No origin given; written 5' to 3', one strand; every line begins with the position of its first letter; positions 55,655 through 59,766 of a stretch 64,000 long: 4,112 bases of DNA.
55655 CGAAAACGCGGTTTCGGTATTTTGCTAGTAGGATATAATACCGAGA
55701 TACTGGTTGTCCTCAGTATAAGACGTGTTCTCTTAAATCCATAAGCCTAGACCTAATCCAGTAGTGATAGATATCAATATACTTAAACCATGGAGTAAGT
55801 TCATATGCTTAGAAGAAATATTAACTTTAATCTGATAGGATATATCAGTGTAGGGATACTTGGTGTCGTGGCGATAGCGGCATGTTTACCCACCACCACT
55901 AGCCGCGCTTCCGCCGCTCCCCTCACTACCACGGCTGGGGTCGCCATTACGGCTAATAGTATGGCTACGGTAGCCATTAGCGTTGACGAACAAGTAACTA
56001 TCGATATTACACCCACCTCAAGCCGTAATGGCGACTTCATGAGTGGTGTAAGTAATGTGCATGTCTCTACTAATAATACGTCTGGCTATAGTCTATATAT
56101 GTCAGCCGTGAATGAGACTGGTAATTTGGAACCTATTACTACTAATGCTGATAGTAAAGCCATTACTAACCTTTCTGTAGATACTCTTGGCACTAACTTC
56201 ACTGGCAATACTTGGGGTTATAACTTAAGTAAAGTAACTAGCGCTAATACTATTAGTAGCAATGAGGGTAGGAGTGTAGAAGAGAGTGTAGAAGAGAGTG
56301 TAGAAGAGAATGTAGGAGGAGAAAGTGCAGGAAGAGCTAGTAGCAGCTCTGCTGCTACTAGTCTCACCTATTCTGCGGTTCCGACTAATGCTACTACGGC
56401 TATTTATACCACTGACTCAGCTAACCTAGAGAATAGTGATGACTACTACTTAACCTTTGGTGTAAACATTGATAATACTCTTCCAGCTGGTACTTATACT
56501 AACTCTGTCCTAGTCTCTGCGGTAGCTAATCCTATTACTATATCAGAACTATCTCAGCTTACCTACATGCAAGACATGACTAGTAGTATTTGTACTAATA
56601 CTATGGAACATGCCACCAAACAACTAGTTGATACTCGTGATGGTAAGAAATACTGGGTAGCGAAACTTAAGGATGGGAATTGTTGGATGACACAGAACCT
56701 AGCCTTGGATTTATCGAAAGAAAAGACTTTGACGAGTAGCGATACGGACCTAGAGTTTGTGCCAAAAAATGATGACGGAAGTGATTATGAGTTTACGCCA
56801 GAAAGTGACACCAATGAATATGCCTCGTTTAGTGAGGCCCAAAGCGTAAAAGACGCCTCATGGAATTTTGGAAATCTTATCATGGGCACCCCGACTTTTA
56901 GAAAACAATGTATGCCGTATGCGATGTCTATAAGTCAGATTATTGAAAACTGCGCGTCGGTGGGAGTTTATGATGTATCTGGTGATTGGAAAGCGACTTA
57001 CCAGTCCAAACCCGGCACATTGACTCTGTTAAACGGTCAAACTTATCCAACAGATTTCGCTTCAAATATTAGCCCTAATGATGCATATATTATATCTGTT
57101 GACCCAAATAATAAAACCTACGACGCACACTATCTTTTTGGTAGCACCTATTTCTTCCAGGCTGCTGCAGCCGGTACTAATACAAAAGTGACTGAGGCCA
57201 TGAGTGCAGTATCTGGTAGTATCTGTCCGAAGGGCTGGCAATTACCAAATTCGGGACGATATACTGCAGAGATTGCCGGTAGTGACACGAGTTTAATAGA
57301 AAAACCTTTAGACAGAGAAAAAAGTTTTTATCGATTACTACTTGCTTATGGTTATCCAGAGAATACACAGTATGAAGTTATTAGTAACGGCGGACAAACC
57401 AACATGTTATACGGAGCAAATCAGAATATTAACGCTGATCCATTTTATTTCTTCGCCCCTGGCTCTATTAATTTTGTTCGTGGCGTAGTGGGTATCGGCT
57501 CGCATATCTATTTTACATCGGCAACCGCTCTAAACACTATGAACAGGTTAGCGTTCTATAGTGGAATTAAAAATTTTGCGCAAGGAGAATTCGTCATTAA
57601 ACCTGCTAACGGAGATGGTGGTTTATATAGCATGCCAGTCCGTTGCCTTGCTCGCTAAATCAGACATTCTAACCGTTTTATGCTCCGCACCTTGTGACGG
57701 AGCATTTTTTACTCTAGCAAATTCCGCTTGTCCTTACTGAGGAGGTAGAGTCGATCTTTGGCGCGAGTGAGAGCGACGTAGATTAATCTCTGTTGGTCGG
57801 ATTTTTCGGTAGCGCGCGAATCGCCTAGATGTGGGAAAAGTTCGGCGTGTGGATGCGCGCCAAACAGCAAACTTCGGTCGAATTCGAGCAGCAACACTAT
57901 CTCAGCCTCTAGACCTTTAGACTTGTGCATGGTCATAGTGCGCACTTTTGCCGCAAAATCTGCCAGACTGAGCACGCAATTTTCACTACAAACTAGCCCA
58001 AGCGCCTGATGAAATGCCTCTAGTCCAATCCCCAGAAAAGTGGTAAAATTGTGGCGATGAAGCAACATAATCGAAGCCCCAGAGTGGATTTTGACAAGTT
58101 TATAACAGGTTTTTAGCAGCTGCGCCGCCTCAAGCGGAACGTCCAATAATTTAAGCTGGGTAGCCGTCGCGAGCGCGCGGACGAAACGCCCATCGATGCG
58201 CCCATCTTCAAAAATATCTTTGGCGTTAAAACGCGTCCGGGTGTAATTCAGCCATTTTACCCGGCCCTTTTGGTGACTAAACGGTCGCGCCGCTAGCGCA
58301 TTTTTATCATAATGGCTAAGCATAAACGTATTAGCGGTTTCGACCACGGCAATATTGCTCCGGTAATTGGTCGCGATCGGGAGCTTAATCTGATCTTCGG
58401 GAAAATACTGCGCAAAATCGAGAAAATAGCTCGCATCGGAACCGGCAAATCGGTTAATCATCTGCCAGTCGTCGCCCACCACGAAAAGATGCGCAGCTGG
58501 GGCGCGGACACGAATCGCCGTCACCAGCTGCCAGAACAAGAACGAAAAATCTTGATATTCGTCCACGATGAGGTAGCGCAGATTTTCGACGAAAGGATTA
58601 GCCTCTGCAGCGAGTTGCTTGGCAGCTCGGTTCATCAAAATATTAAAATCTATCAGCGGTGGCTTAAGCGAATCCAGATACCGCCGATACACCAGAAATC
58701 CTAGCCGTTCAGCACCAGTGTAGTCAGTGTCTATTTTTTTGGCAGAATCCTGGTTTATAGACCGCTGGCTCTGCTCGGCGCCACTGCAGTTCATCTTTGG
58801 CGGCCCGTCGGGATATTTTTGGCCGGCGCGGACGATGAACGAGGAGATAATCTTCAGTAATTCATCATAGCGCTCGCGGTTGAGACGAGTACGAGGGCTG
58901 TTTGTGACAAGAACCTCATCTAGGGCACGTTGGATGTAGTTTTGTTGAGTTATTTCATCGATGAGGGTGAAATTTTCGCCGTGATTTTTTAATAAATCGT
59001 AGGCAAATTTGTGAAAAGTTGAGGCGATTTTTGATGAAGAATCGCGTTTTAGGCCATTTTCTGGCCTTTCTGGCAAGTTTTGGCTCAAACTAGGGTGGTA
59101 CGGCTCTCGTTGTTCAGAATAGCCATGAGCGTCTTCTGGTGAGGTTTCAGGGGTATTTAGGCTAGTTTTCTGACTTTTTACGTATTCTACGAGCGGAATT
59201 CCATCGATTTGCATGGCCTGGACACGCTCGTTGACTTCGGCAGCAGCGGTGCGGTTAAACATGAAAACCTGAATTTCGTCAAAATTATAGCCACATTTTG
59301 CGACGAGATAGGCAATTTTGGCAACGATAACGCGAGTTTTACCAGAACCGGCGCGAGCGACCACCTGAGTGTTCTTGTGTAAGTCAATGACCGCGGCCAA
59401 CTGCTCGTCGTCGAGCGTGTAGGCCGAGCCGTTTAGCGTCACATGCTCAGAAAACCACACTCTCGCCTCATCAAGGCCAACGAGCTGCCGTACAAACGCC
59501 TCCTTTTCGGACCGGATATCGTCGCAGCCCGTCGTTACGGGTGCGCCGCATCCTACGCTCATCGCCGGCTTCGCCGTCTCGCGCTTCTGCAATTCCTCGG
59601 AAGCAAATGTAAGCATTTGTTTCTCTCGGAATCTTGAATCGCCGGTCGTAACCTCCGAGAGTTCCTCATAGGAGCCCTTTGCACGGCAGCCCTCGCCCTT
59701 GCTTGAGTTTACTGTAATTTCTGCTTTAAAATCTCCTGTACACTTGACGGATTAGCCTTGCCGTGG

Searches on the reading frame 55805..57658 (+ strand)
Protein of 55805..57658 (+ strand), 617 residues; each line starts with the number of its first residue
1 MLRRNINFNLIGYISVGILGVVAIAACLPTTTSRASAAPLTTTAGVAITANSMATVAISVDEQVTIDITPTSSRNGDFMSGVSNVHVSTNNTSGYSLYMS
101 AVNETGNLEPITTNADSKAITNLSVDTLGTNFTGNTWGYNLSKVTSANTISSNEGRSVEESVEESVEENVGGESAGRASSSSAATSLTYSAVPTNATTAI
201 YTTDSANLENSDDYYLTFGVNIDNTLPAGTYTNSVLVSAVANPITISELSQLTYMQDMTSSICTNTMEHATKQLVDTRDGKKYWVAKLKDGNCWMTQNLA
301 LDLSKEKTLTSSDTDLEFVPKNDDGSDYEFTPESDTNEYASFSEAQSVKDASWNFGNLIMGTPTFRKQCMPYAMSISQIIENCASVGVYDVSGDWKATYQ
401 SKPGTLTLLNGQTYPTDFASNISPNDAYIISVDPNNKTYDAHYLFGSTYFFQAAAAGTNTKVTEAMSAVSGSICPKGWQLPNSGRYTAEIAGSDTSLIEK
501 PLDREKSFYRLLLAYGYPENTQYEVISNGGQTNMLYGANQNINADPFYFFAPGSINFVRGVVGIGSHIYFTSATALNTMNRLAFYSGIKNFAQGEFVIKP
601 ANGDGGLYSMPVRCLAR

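Call 42: search_protein_families(library=pfam, proteins=[window:55805-57658:+], max_evalue=0.001)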
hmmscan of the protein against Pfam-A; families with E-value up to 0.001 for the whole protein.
window:55805-57658:+ (617 aa): 0 families

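Call 101: search_protein_families(library=ncbifam, proteins=[window:55805-57655:+], max_evalue=0.1)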
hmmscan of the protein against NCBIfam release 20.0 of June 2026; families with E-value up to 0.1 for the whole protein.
window:55805-57655:+ (617 aa): 1 family
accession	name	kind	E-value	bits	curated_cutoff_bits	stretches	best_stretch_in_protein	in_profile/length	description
TIGR02145.1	Fib_succ_major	domain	5.8e-09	36.9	41.65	2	273-310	1-37/176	FISUMP domain-containing protein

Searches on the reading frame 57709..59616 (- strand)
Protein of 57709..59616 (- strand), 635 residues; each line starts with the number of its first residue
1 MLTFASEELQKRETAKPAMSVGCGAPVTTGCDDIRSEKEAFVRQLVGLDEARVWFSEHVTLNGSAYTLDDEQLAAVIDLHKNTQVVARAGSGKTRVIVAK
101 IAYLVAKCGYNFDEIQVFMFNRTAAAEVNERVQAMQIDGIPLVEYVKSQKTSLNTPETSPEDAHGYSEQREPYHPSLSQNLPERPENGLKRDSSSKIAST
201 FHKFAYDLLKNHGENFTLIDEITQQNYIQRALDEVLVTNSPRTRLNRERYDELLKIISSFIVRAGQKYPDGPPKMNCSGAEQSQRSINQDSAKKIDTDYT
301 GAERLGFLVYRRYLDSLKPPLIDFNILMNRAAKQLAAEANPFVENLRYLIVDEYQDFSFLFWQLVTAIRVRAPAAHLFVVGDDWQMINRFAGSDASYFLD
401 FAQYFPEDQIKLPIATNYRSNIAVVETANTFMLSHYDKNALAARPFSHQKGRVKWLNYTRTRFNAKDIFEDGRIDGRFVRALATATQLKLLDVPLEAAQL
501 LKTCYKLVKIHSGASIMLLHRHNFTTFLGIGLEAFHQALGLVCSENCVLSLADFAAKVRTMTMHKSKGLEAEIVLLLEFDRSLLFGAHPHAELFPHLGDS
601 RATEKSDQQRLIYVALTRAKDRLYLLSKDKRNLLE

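Call 42: search_protein_families(library=pfam, proteins=[window:57709-59616:-], max_evalue=0.001)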
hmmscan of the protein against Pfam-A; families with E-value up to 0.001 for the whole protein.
window:57709-59616:- (635 aa): 5 families
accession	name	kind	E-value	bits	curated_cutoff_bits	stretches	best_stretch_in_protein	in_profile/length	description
PF00580.27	UvrD-helicase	-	2e-36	126.5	23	1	68-405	1-270/271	UvrD/REP helicase N-terminal domain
PF13245.12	AAA_19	-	2.3e-15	57.4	25.1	1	79-390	10-133/134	AAA domain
PF13361.12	UvrD_C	-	1.2e-13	51.6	25.6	1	532-626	264-346/350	UvrD-like helicase C-terminal domain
PF13538.12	UvrD_C_2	-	1.2e-08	35.1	27.4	1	603-626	28-52/52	UvrD-like helicase C-terminal domain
PF01443.25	Viral_helicase1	-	0.00013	22.3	21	0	604-626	205-227/228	Viral superfamily 1 RNA helicase core domain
